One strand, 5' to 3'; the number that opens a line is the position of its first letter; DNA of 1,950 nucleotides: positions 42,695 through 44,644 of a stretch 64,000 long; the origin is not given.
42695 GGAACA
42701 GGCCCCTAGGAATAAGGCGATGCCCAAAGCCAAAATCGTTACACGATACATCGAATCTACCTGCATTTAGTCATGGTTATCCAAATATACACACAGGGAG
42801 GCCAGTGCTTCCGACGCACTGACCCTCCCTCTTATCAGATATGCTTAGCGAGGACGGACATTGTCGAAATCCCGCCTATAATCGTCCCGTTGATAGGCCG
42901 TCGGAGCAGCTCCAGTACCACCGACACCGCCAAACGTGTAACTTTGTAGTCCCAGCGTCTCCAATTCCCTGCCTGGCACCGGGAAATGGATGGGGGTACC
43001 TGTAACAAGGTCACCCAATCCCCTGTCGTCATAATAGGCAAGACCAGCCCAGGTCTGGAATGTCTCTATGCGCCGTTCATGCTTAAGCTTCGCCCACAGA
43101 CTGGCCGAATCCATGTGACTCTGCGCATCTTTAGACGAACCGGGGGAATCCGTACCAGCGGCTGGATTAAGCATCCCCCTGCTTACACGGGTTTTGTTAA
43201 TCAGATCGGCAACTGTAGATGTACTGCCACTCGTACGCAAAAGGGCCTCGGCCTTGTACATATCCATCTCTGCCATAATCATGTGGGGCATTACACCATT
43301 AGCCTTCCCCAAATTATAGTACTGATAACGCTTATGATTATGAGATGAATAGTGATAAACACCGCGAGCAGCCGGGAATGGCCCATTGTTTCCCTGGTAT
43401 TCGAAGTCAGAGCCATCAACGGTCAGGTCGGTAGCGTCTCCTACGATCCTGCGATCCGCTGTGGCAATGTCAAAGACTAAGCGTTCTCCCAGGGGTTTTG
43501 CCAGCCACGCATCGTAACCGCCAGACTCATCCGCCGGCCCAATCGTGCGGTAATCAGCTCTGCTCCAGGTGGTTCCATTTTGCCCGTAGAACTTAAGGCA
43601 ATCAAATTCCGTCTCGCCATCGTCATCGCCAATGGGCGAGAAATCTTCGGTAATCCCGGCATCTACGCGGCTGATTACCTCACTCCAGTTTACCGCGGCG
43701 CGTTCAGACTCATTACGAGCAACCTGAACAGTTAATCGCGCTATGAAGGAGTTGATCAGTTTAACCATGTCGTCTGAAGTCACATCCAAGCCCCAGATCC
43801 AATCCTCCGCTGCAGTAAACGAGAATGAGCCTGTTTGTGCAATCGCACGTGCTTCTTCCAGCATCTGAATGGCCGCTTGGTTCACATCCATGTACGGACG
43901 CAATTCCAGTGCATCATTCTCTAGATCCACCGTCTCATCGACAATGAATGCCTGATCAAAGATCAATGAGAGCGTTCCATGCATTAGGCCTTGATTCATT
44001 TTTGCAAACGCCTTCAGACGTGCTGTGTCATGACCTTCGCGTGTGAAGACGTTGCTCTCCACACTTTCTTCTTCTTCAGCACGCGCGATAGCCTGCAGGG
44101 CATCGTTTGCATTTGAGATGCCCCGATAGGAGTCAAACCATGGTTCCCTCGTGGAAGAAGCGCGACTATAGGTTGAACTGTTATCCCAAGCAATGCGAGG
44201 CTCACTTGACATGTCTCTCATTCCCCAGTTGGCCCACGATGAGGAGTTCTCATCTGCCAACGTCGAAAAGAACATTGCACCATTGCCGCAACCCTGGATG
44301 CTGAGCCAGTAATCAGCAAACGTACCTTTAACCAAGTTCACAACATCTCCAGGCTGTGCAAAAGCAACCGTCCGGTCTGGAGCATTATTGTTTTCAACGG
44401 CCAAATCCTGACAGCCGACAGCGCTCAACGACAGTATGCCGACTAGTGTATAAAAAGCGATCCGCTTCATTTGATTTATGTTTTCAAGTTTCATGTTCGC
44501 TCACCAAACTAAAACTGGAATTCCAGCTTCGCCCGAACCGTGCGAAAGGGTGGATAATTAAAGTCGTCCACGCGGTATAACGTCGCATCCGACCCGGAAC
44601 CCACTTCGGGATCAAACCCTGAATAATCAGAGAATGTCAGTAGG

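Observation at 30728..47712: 17-kb, eight-gene co-directional SusC/SusD cluster loaded with FG-GAP/VCBS-ASPIC lipoproteins but no CAZyme or regulator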

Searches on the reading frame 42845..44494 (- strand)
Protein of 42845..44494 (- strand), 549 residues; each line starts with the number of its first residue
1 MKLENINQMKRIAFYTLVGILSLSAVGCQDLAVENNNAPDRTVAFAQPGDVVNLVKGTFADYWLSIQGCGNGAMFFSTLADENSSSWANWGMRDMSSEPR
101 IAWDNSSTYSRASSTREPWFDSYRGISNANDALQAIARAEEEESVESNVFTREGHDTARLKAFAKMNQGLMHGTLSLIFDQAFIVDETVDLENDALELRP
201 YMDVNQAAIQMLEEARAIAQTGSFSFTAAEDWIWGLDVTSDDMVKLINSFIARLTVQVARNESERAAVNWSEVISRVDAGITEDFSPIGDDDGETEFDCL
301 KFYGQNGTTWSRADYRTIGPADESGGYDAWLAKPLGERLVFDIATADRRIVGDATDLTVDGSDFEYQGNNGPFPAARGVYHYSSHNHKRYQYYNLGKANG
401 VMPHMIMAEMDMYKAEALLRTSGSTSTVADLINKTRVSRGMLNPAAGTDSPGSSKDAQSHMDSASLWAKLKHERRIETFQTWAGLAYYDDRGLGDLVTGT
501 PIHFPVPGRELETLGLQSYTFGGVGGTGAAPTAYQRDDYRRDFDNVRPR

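Call 3: search_protein_families(library=pfam, proteins=[window:42845-44494:-], max_evalue=0.01)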
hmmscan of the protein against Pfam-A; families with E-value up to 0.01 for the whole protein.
window:42845-44494:- (549 aa): 1 family
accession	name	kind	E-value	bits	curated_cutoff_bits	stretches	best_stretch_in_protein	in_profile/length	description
PF14322.12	SusD-like_3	-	0.00031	21.5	27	1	108-189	67-137/191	Starch-binding associating with outer membrane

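Call 5: search_protein_families(library=ncbifam, proteins=[window:42845-44494:-], max_evalue=0.01)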
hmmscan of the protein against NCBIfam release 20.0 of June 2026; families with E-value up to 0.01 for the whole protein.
window:42845-44494:- (549 aa): 0 families

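Call 14: search_solved_structures(query=window:42845-44494:-, max_evalue=1)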
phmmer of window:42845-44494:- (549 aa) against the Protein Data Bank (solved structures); distinct sequences matched with E-value up to 1: 9.
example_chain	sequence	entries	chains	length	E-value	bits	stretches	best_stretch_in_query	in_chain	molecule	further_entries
3t8u_A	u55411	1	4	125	0.21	13.1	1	156-231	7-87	Steroid Delta-isomerase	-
3mhe_A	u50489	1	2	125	0.48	11.9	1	155-231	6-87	Steroid Delta-Isomerase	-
3m8c_A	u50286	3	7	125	0.52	11.8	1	155-231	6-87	Steroid Delta-isomerase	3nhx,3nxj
1isk_A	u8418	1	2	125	0.53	11.8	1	155-231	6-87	3-OXO-DELTA5-STEROID ISOMERASE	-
1buq_A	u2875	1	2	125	0.62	11.6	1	155-231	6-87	PROTEIN (3-KETOSTEROID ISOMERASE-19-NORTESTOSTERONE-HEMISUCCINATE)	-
3mki_A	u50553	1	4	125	0.65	11.5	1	155-231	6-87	Steroid Delta-Isomerase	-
4l7k_A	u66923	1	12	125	0.66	11.5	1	155-231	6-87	Steroid Delta-isomerase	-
6eou_A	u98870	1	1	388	0.86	11.1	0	147-220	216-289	UDP-N-acetylglucosamine--peptide N-acetylglucosaminyltransferase 110 kDa subunit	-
3unl_A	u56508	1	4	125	0.92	11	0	155-231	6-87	Steroid Delta-isomerase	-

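Call 35: search_solved_structures(query=A2, max_evalue=1)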
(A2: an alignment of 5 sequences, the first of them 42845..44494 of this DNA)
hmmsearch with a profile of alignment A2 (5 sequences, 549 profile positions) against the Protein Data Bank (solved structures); distinct sequences matched with E-value up to 1: 0.

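Call 40: find_homologous_proteins(query=window:42845-44494:-, max_evalue=0.001)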
Query window:42845-44494:- (549 aa): 339 proteins with E <= 0.001 among 8000 candidates; the best 120 are listed.
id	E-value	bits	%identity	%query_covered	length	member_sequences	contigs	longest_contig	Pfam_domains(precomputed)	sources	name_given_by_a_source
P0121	0.0e+0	1191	94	100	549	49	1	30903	-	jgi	jgi:hypothetical protein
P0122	0.0e+0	1187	94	100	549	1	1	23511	-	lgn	-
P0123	0.0e+0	1186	94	100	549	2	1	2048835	-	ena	-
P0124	0.0e+0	1184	93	100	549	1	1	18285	-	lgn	-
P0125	0.0e+0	1059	85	98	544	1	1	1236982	-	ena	-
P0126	0.0e+0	1048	83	100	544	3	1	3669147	-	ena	-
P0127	0.0e+0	1041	83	100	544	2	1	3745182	-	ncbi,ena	-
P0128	0.0e+0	1026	81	100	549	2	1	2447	-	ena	-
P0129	0.0e+0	1021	81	100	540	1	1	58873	-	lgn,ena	-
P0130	0.0e+0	1021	81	100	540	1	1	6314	-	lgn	-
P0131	0.0e+0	1020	81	100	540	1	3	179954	-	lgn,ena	-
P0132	0.0e+0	1014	81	100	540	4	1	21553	-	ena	-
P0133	0.0e+0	1014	81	100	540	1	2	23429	-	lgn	-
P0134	4.3e-296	1001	81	99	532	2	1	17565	-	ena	-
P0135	2.7e-288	975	79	99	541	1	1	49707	-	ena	-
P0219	6.7e-156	538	49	99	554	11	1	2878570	-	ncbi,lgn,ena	-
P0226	3.1e-151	523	48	98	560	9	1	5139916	-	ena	-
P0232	2.1e-149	516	49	96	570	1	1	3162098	-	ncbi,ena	-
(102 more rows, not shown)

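Call 55: predict_structure(alignment_id=A5)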
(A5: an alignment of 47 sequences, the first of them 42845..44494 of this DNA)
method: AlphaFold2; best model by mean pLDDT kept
length: 549 residues; sequences in the alignment: 47
mean_pLDDT: 85.6   pTM: 0.86
mean pLDDT of the five models: 85.6, 85.5, 85.2, 83.3, 82.2
residues with pLDDT >= 90: 333; 70-90: 137; 50-70: 41; < 50: 38
segments of 3 or more residues with pLDDT < 50: 1-5, 27-40, 533-549
pLDDT, mean of each block of 10 residues (from residue 1): 51 71 50 37 68 92 88 86 76 72 81 86 93 92 90 94 98 97 91 83 98 98 94 94 99 98 96 98 95 74 83 91 94 83 96 95 91 62 92 91 97 98 98 97 98 95 98 97 95 89 88 78 80 44 36
secondary structure, 60 per line:
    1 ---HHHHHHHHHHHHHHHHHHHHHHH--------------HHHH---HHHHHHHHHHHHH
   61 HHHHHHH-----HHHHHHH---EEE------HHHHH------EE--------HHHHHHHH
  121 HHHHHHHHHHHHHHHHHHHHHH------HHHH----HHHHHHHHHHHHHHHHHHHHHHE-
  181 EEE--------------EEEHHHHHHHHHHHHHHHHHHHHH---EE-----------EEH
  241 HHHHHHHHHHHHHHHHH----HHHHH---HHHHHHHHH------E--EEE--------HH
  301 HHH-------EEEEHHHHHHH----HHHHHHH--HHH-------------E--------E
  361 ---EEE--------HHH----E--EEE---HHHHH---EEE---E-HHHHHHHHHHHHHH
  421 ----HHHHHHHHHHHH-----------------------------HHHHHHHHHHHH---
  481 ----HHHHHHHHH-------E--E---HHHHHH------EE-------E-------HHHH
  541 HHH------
elements in order: H4-26 H41-44 H48-67 H73-79 E83-85 H92-96 H113-142 H149-152 H157-178 E181-183 E198-200 H201-221 H240-257 H262-266 H270-278 E288-290 H299-303 E311-314 H315-321 H326-332 E364-366 E385-387 H391-395 E399-401 H407-420 H425-436 H466-477 H485-493 H508-513 H537-543

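Call 57: fold_search(model_id=the predicted structure, library=pdb)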
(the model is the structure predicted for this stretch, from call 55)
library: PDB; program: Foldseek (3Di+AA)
matches with E <= 10: 334; with E <= 0.001: 69
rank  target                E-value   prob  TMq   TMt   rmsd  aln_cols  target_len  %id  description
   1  3jys                  5.7e-08  1.00  0.58  0.66   5.5       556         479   13  Crystal structure of SusD superfamily protein (YP_001298690.1) from Bacteroides vulgatus ATCC 8482 at 2.00 A resolution (released 2009-10-06)
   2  3lew                  3.1e-07  1.00  0.50  0.57  13.0       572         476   13  Crystal structure of SusD-like carbohydrate binding protein (YP_001298396.1) from Bacteroides vulgatus ATCC 8482 at 1.70 (released 2010-02-09)
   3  3jq1_A                7.2e-07  1.00  0.50  0.58   6.6       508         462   13  Crystal structure of SusD superfamily protein (YP_001297730.1) from Bacteroides vulgatus ATCC 8482 at 1.55 A resolutio (released 2009-09-22)
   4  8aa0_B                7.5e-07  1.00  0.47  0.47   8.8       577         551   14  Levan utilisation machinery (utilisome) with levan fructo-oligosaccharides DP 8-12 (released 2023-06-07)
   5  3l22                  8.6e-07  1.00  0.50  0.62   6.8       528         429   14  CRYSTAL STRUCTURE OF A SUSD SUPERFAMILY PROTEIN (BF_0597) FROM BACTEROIDES FRAGILIS AT 2.05 A RESOLUTION (released 2010-01-12)
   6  7kv1_B                1.2e-06  1.00  0.54  0.63   5.9       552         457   13  Surface glycan-binding protein A from Bacteroides uniformis (released 2021-02-17)
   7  3qnk_C                1.9e-06  1.00  0.53  0.56   8.3       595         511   14  Crystal structure of a SusD-like protein (BF3747) from Bacteroides fragilis NCTC 9343 at 2.70 A resolution (released 2011-03-09)
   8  3otn_A                2.0e-06  1.00  0.55  0.63   6.9       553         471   13  Crystal structure of a SusD superfamily protein (BDI_3964) from Parabacteroides distasonis ATCC 8503 at 1.95 A resolut (released 2010-11-03)
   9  3ck8_A                2.1e-06  1.00  0.54  0.58   7.6       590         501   12  B. thetaiotaomicron SusD with beta-cyclodextrin (released 2008-04-01)
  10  3jq1_B                2.5e-06  1.00  0.53  0.61   6.9       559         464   14  Crystal structure of SusD superfamily protein (YP_001297730.1) from Bacteroides vulgatus ATCC 8482 at 1.55 A resolutio (released 2009-09-22)
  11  3qnk_A                2.8e-06  1.00  0.52  0.56   8.4       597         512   14  Crystal structure of a SusD-like protein (BF3747) from Bacteroides fragilis NCTC 9343 at 2.70 A resolution (released 2011-03-09)
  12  5t4y_A                3.2e-06  1.00  0.51  0.50   8.4       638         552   13  Crystal structure of BT1762-1763 (released 2016-12-14)
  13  4q69_A                3.7e-06  1.00  0.40  0.47   7.5       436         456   13  Crystal structure of a SusD homolog (BT2259) from Bacteroides thetaiotaomicron VPI-5482 at 2.50 A resolution (released 2014-06-25)
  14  3ckc_B                3.7e-06  1.00  0.49  0.53   9.9       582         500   12  B. thetaiotaomicron SusD (released 2008-04-01)
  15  7kv1_A                3.8e-06  1.00  0.46  0.55   5.9       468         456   13  Surface glycan-binding protein A from Bacteroides uniformis (released 2021-02-17)
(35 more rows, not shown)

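Call 58: find_encoding_contigs(protein=P0219, flank=10000, max_places=1)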
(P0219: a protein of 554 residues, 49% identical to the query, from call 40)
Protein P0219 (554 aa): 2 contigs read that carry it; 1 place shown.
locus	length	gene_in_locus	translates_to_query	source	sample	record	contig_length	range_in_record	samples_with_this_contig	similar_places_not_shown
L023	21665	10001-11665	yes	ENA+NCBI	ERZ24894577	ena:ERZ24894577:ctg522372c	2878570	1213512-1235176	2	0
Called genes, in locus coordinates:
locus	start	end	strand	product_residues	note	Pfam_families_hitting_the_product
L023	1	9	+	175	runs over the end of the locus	-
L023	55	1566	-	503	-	PF02386:TrkH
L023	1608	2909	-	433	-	PF02254:TrkA_N, PF02080:TrkA_C, PF02254:TrkA_N, PF02080:TrkA_C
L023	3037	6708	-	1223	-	PF00672:HAMP, PF00512:HisKA (weak), PF02518:HATPase_c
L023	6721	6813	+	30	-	-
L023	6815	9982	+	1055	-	PF13620:CarboxypepD_reg, PF13715:CarbopepD_reg_2, PF07715:Plug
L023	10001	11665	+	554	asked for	-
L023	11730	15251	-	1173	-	PF01839:FG-GAP (faint), PF13517:FG-GAP_3, PF07593:UnbV_ASPIC, PF13517:FG-GAP_3, PF07593:UnbV_ASPIC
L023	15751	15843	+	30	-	-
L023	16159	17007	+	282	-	PF01507:PAPS_reduct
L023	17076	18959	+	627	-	PF00009:GTP_EFTU, PF01926:MMR_HSR1 (faint), PF13671:AAA_33 (faint), PF22594:GTP-eEF1A_C, PF01583:APS_kinase, PF13238:AAA_18 (weak)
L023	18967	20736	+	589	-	PF03600:CitMHS, PF00939:Na_sulph_symp (weak), PF02080:TrkA_C, PF00939:Na_sulph_symp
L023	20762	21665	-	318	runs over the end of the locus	PF00389:2-Hacid_dh, PF02826:2-Hacid_dh_C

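Call 59: find_encoding_contigs(protein=P0232, flank=10000, max_places=1)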
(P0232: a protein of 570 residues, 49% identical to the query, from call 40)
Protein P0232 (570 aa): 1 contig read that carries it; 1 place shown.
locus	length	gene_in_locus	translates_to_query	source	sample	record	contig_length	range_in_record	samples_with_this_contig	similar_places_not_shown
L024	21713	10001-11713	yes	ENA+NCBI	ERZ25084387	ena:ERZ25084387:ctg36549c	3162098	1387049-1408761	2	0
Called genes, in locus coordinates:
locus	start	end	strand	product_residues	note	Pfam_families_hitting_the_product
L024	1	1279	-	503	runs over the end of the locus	PF02386:TrkH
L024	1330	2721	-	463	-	PF01488:Shikimate_DH (faint), PF13241:NAD_binding_7 (faint), PF02254:TrkA_N, PF02558:ApbA (faint), PF02080:TrkA_C, PF02254:TrkA_N, PF02080:TrkA_C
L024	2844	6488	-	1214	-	PF00672:HAMP, PF00512:HisKA (weak), PF02518:HATPase_c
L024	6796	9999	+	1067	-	PF13620:CarboxypepD_reg, PF13715:CarbopepD_reg_2, PF07715:Plug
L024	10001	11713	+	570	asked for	-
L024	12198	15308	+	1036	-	PF16132:DUF4843 (faint), PF03160:Calx-beta, PF18962:Por_Secre_tail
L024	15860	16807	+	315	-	PF05598:DUF772, PF01609:DDE_Tnp_1, PF13612:DDE_Tnp_1_3, PF13359:DDE_Tnp_4, PF13751:DDE_Tnp_1_6 (weak)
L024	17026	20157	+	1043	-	PF03160:Calx-beta, PF18962:Por_Secre_tail (weak)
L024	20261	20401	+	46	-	-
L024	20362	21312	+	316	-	PF01507:PAPS_reduct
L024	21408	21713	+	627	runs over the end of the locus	PF00009:GTP_EFTU, PF01926:MMR_HSR1 (faint), PF13671:AAA_33 (faint), PF22594:GTP-eEF1A_C, PF01583:APS_kinase, PF13238:AAA_18 (weak)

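Call 60: find_encoding_contigs(protein=P0226, flank=10000, max_places=1)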
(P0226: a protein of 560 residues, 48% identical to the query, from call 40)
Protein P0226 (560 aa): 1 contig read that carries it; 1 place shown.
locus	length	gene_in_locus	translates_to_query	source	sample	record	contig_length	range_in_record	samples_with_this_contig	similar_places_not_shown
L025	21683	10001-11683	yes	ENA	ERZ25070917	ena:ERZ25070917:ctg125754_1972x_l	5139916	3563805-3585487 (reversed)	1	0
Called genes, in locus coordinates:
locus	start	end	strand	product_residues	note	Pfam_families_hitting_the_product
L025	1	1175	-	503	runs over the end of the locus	PF02386:TrkH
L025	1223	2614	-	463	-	PF01488:Shikimate_DH (faint), PF13241:NAD_binding_7 (faint), PF02254:TrkA_N, PF02558:ApbA (faint), PF02080:TrkA_C, PF02254:TrkA_N, PF02080:TrkA_C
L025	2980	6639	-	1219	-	PF00672:HAMP, PF00512:HisKA (weak), PF02518:HATPase_c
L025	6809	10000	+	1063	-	PF13620:CarboxypepD_reg, PF13715:CarbopepD_reg_2, PF07715:Plug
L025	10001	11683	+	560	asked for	-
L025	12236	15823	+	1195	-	PF23598:LRR_14, PF13855:LRR_8, PF23598:LRR_14, PF12799:LRR_4, PF13855:LRR_8, PF23598:LRR_14, PF13855:LRR_8, PF23598:LRR_14, +9 more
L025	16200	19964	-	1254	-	PF13517:FG-GAP_3, PF07593:UnbV_ASPIC, PF13517:FG-GAP_3, PF01839:FG-GAP (weak), PF07593:UnbV_ASPIC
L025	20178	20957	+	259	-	PF01507:PAPS_reduct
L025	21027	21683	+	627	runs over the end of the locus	PF00009:GTP_EFTU, PF01926:MMR_HSR1 (faint), PF03144:GTP_EFTU_D2 (faint), PF22594:GTP-eEF1A_C, PF01583:APS_kinase, PF13238:AAA_18 (faint), PF13671:AAA_33 (weak)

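Call 64: search_protein_families(library=pfam, proteins=[L023:3037-6708:-], max_evalue=1)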
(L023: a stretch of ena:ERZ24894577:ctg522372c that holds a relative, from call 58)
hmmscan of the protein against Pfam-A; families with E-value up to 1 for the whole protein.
L023:3037-6708:- (1223 aa): 4 families
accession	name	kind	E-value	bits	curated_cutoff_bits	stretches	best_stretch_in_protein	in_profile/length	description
PF02518.31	HATPase_c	-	2e-21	76.9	26.4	1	1106-1215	2-109/111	Histidine kinase-, DNA gyrase B-, and HSP90-like ATPase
PF00672.30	HAMP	-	1.6e-14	54.3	25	1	924-975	1-52/53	HAMP domain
PF00512.31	HisKA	-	4.6e-07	30.2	26.9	1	990-1063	2-63/66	His Kinase A (phospho-acceptor) domain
PF14096.11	DUF4274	-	0.29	11.6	27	1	253-300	22-67/76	Domain of unknown function (DUF4274)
